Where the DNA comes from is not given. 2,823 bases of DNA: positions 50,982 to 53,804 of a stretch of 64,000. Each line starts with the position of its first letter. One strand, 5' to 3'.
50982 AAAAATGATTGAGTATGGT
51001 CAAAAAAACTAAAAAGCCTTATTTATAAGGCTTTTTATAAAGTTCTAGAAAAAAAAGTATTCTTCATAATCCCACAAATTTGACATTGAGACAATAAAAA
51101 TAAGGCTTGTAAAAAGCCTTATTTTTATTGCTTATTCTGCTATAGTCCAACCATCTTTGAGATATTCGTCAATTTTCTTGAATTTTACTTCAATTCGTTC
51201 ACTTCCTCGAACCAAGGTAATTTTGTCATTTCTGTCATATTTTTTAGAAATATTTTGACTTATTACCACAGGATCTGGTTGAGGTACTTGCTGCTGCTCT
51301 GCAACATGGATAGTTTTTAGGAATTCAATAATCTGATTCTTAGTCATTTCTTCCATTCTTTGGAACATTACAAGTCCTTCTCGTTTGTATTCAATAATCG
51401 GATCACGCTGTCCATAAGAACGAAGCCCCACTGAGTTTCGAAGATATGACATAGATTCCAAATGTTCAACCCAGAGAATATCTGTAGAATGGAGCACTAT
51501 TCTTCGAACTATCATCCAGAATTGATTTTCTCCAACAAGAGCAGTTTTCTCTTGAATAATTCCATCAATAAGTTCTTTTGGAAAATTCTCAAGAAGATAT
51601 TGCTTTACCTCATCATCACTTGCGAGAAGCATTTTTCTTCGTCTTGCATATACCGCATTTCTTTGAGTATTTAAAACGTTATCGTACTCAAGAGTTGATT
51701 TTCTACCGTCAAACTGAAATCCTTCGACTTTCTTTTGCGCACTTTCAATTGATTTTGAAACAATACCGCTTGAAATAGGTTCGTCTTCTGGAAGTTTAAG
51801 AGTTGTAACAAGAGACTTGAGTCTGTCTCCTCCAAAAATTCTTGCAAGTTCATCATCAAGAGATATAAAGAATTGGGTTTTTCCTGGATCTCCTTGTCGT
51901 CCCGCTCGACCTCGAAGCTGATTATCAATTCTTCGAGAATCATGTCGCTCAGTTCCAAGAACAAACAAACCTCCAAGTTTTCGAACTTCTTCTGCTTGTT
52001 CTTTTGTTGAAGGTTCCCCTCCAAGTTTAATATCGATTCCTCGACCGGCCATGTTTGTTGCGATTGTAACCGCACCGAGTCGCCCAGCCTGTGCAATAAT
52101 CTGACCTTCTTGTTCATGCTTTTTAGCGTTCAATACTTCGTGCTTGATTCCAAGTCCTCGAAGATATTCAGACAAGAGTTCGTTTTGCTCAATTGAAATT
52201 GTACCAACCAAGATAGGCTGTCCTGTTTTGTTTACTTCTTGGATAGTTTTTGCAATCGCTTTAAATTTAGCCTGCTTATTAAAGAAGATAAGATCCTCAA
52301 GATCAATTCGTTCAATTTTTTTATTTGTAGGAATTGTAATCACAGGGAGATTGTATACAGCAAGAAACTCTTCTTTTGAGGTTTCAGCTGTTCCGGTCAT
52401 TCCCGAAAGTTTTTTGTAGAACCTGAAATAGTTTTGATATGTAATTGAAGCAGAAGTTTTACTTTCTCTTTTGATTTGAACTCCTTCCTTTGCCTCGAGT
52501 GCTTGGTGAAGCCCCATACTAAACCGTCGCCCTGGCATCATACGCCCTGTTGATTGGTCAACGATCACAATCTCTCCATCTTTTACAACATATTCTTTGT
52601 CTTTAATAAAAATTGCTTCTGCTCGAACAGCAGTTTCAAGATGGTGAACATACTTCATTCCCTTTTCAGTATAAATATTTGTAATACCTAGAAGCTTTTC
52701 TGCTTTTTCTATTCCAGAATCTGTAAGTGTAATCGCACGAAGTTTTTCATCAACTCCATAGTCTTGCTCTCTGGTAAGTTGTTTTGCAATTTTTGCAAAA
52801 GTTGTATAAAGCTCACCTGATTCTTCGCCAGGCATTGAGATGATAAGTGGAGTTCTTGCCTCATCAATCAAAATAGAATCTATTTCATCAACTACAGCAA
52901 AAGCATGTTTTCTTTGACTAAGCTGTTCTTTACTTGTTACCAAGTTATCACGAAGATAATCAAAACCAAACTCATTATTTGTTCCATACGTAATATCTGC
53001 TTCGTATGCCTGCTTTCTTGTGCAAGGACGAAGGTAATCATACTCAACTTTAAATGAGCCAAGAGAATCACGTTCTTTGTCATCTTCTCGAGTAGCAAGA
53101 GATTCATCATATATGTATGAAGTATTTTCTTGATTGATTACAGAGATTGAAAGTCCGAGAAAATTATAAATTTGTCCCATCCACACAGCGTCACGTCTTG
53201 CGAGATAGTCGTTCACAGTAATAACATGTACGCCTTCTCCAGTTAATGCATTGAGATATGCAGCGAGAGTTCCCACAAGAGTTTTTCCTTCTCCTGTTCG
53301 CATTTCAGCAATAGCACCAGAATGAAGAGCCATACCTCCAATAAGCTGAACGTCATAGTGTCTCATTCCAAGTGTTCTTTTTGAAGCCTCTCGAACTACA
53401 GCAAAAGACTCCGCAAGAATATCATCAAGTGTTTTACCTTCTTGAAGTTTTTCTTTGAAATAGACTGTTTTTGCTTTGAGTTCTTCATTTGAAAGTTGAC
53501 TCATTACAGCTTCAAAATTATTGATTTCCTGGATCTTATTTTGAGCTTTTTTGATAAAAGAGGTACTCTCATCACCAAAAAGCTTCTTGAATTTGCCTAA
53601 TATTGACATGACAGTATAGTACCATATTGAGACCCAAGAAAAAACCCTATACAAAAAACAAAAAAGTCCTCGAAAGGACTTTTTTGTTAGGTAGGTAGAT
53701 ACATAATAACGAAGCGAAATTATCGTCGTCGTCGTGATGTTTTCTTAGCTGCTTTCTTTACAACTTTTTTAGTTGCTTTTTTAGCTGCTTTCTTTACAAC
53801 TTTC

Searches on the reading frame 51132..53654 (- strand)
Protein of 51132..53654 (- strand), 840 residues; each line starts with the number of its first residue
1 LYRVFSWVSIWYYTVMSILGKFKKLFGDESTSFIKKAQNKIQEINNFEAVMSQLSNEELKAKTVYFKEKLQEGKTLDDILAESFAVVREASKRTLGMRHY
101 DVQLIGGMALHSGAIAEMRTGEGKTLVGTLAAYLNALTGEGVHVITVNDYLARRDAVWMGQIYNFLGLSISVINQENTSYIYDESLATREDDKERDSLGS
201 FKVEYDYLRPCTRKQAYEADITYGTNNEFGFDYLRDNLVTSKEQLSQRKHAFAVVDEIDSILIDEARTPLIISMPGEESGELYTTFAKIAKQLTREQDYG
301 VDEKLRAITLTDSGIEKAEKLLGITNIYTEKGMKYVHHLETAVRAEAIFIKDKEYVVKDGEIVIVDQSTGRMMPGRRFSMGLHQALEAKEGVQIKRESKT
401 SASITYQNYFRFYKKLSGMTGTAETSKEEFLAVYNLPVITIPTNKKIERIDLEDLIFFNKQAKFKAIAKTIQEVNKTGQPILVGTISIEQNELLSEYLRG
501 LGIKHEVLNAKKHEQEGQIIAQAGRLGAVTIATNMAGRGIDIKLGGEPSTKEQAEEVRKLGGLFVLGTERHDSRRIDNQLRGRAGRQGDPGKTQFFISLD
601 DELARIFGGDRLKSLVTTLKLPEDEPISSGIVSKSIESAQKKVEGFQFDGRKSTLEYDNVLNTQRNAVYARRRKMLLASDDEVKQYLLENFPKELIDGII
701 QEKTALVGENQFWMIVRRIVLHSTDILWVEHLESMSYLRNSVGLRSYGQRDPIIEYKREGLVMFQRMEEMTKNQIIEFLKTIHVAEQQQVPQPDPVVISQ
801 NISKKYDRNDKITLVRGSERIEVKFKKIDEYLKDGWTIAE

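Call 73: search_protein_families(library=pfam, proteins=[window:51132-53654:-], max_evalue=0.00001)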
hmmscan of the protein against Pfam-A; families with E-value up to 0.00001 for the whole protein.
window:51132-53654:- (840 aa): 4 families
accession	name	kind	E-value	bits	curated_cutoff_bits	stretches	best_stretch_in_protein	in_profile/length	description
PF07517.20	SecA_DEAD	-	5.3e-124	413.6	24.6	1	23-430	2-289/290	SecA DEAD-like domain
PF21090.3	P-loop_SecA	-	1.1e-76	257.4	27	2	447-553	2-108/205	SecA P-loop domain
PF07516.18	SecA_SW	-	2.8e-41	142.2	26.7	2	700-781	119-198/200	SecA Wing and Scaffold domain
PF01043.26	SecA_PP_bind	-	2e-39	135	23.5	1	279-387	2-110/110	SecA preprotein cross-linking domain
